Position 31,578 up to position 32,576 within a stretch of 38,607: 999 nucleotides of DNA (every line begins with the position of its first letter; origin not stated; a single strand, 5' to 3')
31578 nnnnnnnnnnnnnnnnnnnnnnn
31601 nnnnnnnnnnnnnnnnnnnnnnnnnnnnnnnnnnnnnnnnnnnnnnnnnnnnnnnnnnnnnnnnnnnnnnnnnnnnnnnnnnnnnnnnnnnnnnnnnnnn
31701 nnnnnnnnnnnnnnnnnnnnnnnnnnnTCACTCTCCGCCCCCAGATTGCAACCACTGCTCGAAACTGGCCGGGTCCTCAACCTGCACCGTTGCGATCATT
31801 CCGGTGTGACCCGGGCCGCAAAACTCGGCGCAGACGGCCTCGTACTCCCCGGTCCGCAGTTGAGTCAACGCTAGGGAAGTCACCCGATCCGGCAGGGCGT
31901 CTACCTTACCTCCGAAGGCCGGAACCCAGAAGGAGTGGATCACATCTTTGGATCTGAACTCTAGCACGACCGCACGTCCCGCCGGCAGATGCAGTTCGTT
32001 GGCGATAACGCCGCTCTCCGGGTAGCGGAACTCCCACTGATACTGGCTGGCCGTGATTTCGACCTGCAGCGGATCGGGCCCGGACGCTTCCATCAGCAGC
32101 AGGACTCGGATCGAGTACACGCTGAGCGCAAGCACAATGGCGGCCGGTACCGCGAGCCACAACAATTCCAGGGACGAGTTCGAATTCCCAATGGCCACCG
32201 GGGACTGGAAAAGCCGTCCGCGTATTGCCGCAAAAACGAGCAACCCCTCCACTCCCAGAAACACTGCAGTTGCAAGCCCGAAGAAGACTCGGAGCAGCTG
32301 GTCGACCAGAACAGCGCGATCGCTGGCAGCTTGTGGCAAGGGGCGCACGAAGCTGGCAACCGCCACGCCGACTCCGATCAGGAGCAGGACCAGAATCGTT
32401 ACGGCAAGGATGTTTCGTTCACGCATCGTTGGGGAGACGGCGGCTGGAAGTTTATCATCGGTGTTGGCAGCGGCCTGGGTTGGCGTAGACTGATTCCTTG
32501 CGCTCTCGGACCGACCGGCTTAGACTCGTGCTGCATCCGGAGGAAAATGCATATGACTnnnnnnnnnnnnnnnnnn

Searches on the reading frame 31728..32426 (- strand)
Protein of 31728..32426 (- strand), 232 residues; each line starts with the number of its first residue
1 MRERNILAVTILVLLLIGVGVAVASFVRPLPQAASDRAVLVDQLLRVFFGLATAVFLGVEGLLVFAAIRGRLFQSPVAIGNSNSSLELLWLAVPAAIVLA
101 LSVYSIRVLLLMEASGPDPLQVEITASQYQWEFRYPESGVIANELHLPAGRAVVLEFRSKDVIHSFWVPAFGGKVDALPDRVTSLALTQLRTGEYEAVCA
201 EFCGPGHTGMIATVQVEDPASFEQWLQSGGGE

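Call 3: search_protein_families(library=pfam, proteins=[window:31728-32426:-], max_evalue=0.01)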
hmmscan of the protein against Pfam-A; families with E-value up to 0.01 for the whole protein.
window:31728-32426:- (232 aa): 3 families
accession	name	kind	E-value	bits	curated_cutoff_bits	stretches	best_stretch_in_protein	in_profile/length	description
PF00116.26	COX2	-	3.5e-13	49.9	22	1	142-215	45-118/120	Cytochrome C oxidase subunit II, periplasmic domain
PF02790.20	COX2_TM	-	2.9e-07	31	22.8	1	30-108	8-88/88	Cytochrome C oxidase subunit II, transmembrane domain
PF13473.12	Cupredoxin_1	-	0.00088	19.7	27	1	130-200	22-93/104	Cupredoxin-like domain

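Call 13: search_protein_families(library=ncbifam, proteins=[window:31728-32426:-], max_evalue=0.001)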
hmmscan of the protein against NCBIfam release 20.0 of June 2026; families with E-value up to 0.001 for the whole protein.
window:31728-32426:- (232 aa): 5 families
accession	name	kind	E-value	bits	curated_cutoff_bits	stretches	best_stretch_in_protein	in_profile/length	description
TIGR02866.1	CoxB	equivalog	2.3e-48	164.4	147.7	1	41-226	9-201/202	cytochrome c oxidase subunit II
NF050117.1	aa3_CtaC_Actin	exception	2.9e-30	105.3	250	1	11-227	9-243/244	aa3-type cytochrome oxidase subunit II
TIGR01432.1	QOXA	equivalog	1.5e-20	73.5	240.95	1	81-227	72-224/227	cytochrome aa3 quinol oxidase subunit II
TIGR01433.1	CyoA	equivalog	1.2e-19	70.6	266.2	1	85-227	75-223/226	ubiquinol oxidase subunit II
NF007816.0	PRK10525.1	equivalog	1.5e-19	70.3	511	1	85-227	87-236/318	cytochrome o ubiquinol oxidase subunit II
